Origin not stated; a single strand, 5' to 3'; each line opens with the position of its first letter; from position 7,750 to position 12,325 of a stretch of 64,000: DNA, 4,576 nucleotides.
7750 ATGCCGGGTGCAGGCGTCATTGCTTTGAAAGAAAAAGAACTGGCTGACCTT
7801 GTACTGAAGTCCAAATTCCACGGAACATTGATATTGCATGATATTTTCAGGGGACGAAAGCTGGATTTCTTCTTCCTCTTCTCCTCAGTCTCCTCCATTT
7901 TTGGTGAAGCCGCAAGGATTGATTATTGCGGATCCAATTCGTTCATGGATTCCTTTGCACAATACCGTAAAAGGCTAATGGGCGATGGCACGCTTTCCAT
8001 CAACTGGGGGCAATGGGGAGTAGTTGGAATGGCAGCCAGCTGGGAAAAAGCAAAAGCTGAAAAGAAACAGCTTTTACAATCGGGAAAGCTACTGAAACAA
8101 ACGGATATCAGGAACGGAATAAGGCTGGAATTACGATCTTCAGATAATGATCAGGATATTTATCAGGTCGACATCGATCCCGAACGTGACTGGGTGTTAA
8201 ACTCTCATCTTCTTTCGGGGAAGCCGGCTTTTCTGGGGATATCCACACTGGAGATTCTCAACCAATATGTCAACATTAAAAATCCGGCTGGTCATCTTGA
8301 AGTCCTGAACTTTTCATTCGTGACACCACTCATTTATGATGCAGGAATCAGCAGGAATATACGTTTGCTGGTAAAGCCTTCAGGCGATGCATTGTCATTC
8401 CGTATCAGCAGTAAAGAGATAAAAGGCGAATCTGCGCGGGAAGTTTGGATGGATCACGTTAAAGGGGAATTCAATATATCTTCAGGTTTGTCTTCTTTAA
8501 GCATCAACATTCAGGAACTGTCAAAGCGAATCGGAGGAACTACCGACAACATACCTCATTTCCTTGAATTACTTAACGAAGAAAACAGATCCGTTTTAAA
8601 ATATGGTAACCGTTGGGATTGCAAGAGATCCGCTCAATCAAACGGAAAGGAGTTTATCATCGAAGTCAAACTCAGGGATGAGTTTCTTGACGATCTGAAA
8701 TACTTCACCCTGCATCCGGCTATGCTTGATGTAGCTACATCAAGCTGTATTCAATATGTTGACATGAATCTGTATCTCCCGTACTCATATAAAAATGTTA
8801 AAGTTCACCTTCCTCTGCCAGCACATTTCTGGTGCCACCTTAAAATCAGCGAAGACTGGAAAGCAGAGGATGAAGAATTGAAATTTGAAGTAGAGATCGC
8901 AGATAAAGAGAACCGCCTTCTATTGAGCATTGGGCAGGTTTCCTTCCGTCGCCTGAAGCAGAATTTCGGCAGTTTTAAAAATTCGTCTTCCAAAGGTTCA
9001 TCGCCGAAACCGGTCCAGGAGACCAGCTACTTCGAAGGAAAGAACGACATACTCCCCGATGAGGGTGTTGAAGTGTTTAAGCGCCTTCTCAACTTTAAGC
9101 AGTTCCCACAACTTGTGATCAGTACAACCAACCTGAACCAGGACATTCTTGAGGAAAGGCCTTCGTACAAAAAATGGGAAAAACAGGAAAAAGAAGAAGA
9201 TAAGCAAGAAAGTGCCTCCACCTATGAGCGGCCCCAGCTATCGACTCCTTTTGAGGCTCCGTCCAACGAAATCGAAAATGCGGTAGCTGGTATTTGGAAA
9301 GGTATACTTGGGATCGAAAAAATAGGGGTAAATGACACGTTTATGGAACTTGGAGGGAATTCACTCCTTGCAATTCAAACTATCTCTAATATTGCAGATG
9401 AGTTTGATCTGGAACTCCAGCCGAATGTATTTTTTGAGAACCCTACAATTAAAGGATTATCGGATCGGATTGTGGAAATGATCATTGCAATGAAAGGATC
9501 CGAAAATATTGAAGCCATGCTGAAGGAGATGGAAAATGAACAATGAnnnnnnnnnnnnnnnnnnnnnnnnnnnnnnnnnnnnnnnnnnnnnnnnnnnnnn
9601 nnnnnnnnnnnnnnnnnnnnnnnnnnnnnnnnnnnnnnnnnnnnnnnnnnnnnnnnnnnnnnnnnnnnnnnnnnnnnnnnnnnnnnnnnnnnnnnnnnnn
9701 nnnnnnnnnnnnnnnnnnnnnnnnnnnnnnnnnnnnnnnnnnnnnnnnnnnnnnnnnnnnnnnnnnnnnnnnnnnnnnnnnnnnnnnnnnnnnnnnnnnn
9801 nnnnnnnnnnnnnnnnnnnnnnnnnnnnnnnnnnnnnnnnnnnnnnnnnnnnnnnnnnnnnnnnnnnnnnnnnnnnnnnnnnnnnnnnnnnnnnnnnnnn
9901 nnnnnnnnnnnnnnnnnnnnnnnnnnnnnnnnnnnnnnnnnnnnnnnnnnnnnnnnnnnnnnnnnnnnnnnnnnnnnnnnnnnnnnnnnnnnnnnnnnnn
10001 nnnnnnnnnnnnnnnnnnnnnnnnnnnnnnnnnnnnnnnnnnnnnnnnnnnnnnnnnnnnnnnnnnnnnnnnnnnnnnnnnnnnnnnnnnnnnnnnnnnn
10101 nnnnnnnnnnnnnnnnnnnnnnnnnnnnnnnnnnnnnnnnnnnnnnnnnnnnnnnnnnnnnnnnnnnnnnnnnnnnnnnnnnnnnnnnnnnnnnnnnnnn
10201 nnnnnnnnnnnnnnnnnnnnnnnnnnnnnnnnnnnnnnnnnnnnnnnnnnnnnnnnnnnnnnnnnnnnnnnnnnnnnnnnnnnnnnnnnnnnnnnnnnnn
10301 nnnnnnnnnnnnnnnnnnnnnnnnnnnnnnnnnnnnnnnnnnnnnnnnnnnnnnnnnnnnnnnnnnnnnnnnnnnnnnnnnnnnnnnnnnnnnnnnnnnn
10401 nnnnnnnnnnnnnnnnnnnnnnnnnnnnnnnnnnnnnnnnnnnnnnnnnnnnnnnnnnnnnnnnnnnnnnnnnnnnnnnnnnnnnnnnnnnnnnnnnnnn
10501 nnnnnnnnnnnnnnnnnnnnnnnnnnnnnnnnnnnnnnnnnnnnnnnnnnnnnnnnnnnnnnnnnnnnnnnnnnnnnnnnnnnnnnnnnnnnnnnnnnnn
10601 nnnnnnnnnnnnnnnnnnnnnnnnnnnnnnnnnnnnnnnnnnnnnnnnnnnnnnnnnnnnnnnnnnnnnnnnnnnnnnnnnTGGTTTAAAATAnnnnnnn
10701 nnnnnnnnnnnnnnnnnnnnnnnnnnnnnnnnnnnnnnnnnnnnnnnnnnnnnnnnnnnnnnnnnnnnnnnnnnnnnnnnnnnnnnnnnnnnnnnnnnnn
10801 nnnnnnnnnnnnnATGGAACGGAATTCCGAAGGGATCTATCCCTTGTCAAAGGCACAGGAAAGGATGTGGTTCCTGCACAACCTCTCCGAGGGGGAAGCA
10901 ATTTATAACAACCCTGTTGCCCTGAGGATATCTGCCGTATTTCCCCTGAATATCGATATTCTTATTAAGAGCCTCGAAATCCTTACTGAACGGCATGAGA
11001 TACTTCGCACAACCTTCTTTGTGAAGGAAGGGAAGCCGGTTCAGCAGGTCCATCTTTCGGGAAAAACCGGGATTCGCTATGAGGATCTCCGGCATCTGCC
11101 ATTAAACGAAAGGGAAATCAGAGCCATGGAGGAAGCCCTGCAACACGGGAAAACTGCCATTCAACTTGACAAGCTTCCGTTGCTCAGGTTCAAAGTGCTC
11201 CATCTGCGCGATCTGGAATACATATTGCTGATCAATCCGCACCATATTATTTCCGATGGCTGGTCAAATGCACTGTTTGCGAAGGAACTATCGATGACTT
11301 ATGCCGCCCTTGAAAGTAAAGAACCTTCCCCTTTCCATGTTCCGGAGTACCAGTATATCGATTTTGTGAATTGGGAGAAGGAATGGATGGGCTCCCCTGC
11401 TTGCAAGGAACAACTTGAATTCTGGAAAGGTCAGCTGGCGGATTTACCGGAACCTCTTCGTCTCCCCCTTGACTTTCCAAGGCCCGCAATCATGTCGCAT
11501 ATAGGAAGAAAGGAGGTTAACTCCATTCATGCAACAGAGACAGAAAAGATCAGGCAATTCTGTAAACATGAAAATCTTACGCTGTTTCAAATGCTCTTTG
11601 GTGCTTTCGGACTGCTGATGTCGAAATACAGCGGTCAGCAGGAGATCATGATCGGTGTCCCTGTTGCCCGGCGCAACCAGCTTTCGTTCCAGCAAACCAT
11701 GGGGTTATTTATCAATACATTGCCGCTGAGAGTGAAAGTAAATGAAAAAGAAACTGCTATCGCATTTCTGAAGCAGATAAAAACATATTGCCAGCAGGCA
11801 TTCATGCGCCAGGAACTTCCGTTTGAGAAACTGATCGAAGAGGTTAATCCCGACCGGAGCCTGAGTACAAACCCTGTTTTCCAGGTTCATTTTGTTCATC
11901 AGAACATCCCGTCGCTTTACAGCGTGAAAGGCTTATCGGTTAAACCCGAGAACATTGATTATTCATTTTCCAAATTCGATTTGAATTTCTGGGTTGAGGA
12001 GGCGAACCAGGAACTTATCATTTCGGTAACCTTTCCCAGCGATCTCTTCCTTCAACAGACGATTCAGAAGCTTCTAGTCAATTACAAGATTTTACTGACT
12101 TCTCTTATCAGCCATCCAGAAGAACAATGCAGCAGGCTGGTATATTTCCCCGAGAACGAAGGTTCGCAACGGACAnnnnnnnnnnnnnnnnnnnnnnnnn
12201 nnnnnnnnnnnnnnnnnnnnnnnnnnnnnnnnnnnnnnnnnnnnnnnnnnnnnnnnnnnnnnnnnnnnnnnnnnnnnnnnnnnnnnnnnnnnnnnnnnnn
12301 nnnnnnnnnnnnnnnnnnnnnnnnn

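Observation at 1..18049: Hybrid NRPS-PKS-NRPS assembly line with its own PPTase, truncated at the window edge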

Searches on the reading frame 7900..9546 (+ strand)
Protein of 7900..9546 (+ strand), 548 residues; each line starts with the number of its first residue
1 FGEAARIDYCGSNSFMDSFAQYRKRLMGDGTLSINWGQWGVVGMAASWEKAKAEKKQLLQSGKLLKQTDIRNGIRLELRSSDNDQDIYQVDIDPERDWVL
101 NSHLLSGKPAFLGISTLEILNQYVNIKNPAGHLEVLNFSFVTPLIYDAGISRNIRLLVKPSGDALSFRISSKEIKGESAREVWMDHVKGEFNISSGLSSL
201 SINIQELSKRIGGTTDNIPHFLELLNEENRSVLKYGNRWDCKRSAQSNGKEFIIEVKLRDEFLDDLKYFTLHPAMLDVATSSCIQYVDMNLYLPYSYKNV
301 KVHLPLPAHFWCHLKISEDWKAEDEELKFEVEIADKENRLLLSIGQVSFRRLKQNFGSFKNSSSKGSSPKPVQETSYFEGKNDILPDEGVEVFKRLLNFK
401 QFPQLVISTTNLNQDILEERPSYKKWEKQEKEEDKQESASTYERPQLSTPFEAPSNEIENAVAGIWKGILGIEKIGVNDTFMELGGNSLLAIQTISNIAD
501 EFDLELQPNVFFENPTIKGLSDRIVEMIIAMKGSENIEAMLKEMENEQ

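Call 29: search_solved_structures(query=window:7900-9546:+, max_evalue=0.01)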
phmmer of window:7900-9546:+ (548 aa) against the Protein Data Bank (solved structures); distinct sequences matched with E-value up to 0.01: 62 (the best 60 are shown).
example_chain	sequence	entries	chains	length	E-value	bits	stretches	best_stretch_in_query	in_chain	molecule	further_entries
9lcp_A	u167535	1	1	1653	4.4e-22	81.7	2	449-527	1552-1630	PvdL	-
9lcq_A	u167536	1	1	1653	4.4e-22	81.7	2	449-527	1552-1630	PvdL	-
9lco_A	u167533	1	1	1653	1.8e-21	79.7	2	449-527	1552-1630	PvdL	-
9be3_A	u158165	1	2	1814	7.2e-19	71.1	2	449-536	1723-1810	Linear gramicidin synthase subunit A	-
9meh_A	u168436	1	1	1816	7.2e-19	71.1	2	449-536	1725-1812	Linear gramicidin synthase subunit A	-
6mfz_A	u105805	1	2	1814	7.3e-19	71.1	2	449-536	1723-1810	Linear gramicidin synthase subunit A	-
9be4_A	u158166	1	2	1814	2.8e-18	69.1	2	449-536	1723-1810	Linear gramicidin synthase subunit A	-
7b2b_A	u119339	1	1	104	2.3e-13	52.9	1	448-545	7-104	Peptide synthetase PaxA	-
1dny_A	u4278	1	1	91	5.3e-13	51.7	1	448-524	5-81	NON-RIBOSOMAL PEPTIDE SYNTHETASE PEPTIDYL CARRIER PROTEIN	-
2gdw_A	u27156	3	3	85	7.4e-13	51.3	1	450-524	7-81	Tyrocidine synthetase III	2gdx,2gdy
2k2q_A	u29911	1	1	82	8.9e-13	51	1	450-522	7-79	Tyrocidine synthetase 3 (Tyrocidine synthetase III)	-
2md9_A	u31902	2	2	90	1.7e-12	50.1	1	449-524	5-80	Tyrocidine synthase 3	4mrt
9bfd_B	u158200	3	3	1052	1e-11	47.5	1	449-522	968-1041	Tyrocidine synthase 2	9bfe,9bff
2vsq_A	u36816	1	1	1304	4.3e-11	45.4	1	443-522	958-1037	SURFACTIN SYNTHETASE SUBUNIT 3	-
4pwv_B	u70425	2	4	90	5.8e-10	41.7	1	453-522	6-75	Peptide synthetase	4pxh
8qk4_A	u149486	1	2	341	2.5e-08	36.3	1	96-354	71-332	Polyketide synthase PksJ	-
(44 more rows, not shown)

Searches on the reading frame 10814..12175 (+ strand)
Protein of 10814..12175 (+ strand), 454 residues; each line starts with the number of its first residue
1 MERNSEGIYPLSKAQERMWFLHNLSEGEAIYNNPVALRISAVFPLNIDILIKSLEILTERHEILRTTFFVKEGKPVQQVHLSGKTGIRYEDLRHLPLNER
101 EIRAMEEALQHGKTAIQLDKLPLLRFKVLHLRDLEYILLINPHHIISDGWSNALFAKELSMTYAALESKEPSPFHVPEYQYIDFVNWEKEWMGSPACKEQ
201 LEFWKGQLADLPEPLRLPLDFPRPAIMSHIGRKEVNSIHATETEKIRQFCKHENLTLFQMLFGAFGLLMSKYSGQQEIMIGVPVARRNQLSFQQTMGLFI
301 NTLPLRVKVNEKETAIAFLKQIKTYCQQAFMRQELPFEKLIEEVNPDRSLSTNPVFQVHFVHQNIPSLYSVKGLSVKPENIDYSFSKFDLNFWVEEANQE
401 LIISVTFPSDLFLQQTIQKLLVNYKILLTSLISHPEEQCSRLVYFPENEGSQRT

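Call 36: search_solved_structures(query=window:10814-12175:+, max_evalue=1e-10)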
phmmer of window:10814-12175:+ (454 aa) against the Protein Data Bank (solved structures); distinct sequences matched with E-value up to 1e-10: 43.
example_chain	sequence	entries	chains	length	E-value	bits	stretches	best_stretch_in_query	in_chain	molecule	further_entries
6oyf_A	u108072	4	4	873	1.3e-62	215.4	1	10-445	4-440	Txo1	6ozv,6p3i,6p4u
6p1j_A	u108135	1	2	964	9.2e-61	209.3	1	9-442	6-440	Txo2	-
2jgp_A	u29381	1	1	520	1.4e-58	202.2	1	6-437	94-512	TYROCIDINE SYNTHETASE 3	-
8xjz_C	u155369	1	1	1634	6.3e-52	180.2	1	9-449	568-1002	Peptide synthetase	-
5u89_A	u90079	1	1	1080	9.5e-51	176.3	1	9-437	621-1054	Amino acid adenylation domain protein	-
8z0q_C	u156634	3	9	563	2.9e-48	168.1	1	10-442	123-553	Special condensation domain in NRPS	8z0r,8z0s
7kvw_A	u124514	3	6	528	8e-46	160.1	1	10-431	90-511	PCP-C didomain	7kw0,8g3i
8fx6_A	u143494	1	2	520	8.5e-46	160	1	10-430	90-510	PCP-C didomain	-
7kw2_A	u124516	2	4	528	7.1e-45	157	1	11-431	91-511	PCP-C didomain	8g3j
8fx7_A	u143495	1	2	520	7.6e-45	156.9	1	11-430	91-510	PCP-C didomain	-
9up2_A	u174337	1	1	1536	2e-43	152.2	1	6-433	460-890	PvdL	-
9lco_A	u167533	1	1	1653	2.1e-43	152.1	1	6-433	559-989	PvdL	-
9lcp_A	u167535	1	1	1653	2.1e-43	152.1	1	6-433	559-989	PvdL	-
9lcq_A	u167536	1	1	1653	4e-43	151.2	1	6-433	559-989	PvdL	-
8hlk_A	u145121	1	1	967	1.3e-42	149.5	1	3-446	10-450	Microcystin synthetase B (Fragment)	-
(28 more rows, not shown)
